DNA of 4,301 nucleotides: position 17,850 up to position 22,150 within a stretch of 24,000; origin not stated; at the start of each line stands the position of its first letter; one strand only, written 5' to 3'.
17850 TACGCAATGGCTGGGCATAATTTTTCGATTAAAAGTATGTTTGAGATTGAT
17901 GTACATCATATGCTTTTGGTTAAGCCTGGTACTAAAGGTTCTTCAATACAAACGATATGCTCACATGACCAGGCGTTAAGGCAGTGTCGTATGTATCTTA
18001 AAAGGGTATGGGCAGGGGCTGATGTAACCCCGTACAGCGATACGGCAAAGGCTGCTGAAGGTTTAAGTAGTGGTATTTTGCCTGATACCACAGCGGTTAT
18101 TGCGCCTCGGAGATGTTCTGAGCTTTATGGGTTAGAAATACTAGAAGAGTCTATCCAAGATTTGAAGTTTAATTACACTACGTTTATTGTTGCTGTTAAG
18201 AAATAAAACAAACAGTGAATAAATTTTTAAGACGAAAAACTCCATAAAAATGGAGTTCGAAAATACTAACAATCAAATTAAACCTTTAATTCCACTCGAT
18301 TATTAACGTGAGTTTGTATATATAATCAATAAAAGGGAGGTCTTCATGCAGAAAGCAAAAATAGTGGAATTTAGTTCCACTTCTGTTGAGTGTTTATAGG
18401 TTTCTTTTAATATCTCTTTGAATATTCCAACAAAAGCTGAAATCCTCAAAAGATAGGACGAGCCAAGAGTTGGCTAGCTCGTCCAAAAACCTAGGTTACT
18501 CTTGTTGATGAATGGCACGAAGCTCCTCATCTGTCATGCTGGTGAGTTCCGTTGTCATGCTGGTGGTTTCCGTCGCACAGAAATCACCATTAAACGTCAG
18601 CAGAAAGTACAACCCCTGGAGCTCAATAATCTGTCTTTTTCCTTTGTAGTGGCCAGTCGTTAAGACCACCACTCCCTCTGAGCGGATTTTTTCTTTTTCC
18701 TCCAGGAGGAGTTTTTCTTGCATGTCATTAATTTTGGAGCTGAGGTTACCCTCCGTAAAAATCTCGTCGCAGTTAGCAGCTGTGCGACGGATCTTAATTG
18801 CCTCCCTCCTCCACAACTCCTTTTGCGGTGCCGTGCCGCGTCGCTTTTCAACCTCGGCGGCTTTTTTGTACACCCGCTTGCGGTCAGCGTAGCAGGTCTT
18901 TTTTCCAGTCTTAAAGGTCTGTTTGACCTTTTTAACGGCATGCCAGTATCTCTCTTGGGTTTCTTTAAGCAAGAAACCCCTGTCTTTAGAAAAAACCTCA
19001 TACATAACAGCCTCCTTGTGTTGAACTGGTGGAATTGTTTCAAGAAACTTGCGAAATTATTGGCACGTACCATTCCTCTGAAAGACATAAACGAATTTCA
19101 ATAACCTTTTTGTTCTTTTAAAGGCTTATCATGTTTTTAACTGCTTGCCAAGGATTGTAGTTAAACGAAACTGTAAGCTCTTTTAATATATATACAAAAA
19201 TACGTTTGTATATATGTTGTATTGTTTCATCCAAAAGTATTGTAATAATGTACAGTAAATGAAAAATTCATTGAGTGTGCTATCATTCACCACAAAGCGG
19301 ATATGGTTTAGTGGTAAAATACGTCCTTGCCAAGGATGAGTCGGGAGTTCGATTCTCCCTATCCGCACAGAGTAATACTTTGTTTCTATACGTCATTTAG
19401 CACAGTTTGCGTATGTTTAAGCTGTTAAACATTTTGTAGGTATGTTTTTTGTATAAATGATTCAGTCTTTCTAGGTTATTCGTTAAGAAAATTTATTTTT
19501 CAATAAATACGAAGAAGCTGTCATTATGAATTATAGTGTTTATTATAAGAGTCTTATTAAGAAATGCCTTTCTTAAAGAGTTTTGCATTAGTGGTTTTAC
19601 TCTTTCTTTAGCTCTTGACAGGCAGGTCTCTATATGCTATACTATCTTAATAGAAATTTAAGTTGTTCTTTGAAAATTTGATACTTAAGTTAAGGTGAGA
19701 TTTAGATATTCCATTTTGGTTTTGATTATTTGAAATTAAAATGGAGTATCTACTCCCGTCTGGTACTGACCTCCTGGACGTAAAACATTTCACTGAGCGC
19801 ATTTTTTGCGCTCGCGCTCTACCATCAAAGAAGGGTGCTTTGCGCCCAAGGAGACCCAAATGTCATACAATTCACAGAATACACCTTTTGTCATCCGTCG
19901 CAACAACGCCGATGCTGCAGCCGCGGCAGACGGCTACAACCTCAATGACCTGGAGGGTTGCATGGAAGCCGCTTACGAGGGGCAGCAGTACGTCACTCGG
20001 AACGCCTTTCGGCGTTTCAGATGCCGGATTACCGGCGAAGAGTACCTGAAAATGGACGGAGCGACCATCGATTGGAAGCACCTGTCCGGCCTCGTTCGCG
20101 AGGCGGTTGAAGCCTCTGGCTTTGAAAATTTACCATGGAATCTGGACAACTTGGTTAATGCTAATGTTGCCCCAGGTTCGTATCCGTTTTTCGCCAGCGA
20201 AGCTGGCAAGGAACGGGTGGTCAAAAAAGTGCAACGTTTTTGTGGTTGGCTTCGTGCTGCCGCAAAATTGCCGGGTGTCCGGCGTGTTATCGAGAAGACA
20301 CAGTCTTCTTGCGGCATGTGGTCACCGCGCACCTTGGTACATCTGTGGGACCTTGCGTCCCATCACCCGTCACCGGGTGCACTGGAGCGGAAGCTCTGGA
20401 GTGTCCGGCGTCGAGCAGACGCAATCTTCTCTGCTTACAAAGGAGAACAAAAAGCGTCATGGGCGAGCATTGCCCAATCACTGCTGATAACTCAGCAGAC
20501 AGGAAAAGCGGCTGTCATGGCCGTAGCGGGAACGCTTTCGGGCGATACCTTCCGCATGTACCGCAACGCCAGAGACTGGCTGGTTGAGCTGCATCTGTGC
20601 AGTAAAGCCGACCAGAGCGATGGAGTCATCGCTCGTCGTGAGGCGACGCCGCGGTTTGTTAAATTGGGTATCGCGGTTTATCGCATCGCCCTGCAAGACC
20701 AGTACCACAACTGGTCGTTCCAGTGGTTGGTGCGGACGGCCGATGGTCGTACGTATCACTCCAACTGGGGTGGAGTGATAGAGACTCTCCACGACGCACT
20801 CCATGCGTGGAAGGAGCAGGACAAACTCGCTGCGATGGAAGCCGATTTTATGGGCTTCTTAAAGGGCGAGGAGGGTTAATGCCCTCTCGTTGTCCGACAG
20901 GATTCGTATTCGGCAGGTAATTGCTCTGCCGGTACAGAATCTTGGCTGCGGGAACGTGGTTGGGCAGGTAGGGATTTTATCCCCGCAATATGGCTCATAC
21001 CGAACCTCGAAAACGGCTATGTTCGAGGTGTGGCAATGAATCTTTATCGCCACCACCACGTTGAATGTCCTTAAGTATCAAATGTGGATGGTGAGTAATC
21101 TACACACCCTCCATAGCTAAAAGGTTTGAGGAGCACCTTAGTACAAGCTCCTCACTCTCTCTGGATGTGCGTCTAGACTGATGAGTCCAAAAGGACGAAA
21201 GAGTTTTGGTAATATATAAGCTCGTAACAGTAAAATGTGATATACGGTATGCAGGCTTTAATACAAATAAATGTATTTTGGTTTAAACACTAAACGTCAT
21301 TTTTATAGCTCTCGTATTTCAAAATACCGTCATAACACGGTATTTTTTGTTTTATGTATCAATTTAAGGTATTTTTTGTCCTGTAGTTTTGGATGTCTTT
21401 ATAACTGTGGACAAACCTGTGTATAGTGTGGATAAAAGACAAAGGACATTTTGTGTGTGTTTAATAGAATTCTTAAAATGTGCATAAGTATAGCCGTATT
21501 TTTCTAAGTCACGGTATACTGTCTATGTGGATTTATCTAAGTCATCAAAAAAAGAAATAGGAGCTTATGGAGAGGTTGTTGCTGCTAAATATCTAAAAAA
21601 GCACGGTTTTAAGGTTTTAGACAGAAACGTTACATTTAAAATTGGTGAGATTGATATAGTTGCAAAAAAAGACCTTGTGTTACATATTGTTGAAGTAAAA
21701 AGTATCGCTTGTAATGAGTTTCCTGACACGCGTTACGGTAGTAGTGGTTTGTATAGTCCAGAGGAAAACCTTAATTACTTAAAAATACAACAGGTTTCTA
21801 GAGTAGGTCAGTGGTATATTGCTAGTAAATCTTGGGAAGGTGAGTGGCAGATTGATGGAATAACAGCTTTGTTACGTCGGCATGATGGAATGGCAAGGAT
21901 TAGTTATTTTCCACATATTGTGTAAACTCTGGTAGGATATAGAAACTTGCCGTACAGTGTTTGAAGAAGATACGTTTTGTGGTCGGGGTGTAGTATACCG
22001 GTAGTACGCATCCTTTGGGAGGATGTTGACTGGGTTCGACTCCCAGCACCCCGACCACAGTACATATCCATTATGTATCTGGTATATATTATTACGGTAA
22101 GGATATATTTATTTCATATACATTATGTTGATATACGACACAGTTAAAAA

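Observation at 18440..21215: Compositionally foreign patchwork around tRNA-Gly with no recognisable mobility genes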

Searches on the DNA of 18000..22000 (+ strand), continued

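Call 71: search_with_rna_model(model_id=R1, sources=[window, L001, L005, L006, L007, L008, L009, L130, L131, L132, L133, L134, L135, L136, L137, L138, L139, L141, L004], max_evalue=1, show_alignments=6)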
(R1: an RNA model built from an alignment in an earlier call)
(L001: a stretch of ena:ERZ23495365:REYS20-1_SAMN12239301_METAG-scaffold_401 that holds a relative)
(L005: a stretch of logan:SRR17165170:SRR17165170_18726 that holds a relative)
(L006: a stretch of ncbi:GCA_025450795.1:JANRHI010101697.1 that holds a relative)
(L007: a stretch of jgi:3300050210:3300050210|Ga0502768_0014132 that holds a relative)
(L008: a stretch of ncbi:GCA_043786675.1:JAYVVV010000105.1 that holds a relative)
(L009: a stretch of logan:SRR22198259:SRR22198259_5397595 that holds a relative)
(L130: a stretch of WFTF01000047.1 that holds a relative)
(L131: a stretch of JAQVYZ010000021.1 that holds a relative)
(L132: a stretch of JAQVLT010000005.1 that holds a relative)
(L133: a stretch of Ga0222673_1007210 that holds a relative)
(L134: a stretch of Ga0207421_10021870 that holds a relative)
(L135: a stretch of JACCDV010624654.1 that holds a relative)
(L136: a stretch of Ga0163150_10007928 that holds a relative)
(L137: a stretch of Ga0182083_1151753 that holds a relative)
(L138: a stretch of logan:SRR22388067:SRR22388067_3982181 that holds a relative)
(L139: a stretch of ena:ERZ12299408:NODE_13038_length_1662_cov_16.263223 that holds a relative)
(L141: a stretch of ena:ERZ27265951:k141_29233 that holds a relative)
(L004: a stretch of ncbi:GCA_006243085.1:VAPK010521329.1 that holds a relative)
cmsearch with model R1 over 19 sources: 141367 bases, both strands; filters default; matches with E-value up to 1: 7.
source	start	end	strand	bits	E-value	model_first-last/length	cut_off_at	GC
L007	5512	5626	+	129.1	2.1e-32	1-116/116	no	0.41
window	21100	21215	+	119.4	8.9e-30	1-116/116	no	0.45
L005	7057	7172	+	117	3.9e-29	1-116/116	no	0.43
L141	1225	1344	+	92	2.2e-22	1-116/116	no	0.51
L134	2071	2229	+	38.1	9.3e-08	1-116/116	no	0.64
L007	7841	7954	+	17.9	0.027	1-116/116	no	0.39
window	1969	2041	-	14.4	0.25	1-116/116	no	0.36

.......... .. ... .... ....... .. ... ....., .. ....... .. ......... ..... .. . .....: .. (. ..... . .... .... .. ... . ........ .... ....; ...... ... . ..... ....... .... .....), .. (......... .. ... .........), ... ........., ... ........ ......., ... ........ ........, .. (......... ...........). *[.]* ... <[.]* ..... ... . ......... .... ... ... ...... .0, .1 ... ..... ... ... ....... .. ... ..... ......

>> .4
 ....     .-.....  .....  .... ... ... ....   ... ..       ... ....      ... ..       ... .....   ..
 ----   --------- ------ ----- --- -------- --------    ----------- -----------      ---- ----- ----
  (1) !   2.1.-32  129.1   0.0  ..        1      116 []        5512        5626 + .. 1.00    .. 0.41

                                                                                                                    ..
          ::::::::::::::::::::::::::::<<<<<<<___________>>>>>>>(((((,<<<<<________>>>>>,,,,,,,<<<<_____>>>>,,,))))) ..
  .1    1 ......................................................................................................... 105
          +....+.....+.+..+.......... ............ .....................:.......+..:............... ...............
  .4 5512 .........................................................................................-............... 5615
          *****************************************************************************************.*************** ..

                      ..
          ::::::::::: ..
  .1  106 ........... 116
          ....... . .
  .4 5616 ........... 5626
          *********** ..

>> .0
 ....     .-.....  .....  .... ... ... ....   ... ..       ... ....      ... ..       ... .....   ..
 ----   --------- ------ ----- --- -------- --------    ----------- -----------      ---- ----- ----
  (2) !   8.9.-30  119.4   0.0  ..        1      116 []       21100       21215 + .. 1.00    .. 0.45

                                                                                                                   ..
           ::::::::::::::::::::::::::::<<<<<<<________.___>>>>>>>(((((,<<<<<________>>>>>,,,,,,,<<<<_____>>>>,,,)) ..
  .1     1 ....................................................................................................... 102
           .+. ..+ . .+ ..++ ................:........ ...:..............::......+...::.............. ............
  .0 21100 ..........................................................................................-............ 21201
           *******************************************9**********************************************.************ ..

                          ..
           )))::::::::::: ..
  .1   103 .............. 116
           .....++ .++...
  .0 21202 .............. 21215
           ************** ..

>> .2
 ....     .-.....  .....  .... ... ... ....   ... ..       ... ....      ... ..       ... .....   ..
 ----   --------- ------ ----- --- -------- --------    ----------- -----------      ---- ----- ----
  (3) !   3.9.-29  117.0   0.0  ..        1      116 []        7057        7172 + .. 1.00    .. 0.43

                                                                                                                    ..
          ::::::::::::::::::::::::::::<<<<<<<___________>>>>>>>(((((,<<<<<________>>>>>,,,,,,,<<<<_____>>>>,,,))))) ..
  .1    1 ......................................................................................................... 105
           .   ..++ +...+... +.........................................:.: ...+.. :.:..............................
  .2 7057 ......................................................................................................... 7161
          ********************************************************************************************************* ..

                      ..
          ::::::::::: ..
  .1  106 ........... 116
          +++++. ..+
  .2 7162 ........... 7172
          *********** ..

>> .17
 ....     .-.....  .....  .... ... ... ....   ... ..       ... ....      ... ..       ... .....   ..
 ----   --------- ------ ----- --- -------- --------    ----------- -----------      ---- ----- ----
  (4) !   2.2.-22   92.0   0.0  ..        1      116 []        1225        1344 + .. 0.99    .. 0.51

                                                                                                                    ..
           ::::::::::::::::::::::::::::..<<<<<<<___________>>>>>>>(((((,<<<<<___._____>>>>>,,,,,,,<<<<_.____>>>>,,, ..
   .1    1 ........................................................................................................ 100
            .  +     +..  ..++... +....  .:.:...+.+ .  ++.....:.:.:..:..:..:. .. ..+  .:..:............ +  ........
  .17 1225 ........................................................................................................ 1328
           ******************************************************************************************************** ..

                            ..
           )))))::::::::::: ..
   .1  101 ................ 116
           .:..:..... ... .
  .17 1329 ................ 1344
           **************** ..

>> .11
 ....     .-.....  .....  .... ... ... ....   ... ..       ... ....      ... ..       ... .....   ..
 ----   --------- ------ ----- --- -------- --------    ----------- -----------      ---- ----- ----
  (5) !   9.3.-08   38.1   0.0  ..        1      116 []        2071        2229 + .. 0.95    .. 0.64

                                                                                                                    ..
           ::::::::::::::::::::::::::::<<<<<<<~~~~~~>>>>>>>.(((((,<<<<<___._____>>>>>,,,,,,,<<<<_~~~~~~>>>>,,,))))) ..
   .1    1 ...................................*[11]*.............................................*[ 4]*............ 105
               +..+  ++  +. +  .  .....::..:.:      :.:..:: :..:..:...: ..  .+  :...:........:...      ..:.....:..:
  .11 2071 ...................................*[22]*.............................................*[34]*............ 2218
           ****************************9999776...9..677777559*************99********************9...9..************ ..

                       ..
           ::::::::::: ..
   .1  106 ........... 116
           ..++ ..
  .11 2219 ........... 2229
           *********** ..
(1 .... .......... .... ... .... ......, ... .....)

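Call 77: search_rna_families(sources=[L134, L135, L133, L141, L138, L139], threshold=evalue, max_evalue=1, show_alignments=3)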
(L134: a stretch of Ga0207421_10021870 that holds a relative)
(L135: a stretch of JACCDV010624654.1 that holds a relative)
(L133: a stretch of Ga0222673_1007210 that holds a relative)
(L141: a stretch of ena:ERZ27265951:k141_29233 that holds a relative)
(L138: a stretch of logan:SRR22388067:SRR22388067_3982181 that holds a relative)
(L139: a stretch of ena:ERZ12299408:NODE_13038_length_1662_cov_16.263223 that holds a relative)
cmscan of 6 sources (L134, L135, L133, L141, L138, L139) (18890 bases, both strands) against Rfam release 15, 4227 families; matches with E-value up to 1: 4.
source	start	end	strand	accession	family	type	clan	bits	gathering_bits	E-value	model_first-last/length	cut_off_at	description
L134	2134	2220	+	RF00008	Hammerhead_3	Gene; ribozyme;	CL00010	29.8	48.5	0.0079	1-54/54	no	Hammerhead ribozyme (type III)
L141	1278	1335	+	RF00008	Hammerhead_3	Gene; ribozyme;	CL00010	29.5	48.5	0.0094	1-54/54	no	Hammerhead ribozyme (type III)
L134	610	658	-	RF03819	mir-Ro6-3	Gene; miRNA;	-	28.1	79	0.73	1-72/72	no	mir-Ro6-3 microRNA precursor family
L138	64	98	+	RF01323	CRISPR-DR10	Gene; CRISPR;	-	25.8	39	0.049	1-37/37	no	CRISPR RNA direct repeat element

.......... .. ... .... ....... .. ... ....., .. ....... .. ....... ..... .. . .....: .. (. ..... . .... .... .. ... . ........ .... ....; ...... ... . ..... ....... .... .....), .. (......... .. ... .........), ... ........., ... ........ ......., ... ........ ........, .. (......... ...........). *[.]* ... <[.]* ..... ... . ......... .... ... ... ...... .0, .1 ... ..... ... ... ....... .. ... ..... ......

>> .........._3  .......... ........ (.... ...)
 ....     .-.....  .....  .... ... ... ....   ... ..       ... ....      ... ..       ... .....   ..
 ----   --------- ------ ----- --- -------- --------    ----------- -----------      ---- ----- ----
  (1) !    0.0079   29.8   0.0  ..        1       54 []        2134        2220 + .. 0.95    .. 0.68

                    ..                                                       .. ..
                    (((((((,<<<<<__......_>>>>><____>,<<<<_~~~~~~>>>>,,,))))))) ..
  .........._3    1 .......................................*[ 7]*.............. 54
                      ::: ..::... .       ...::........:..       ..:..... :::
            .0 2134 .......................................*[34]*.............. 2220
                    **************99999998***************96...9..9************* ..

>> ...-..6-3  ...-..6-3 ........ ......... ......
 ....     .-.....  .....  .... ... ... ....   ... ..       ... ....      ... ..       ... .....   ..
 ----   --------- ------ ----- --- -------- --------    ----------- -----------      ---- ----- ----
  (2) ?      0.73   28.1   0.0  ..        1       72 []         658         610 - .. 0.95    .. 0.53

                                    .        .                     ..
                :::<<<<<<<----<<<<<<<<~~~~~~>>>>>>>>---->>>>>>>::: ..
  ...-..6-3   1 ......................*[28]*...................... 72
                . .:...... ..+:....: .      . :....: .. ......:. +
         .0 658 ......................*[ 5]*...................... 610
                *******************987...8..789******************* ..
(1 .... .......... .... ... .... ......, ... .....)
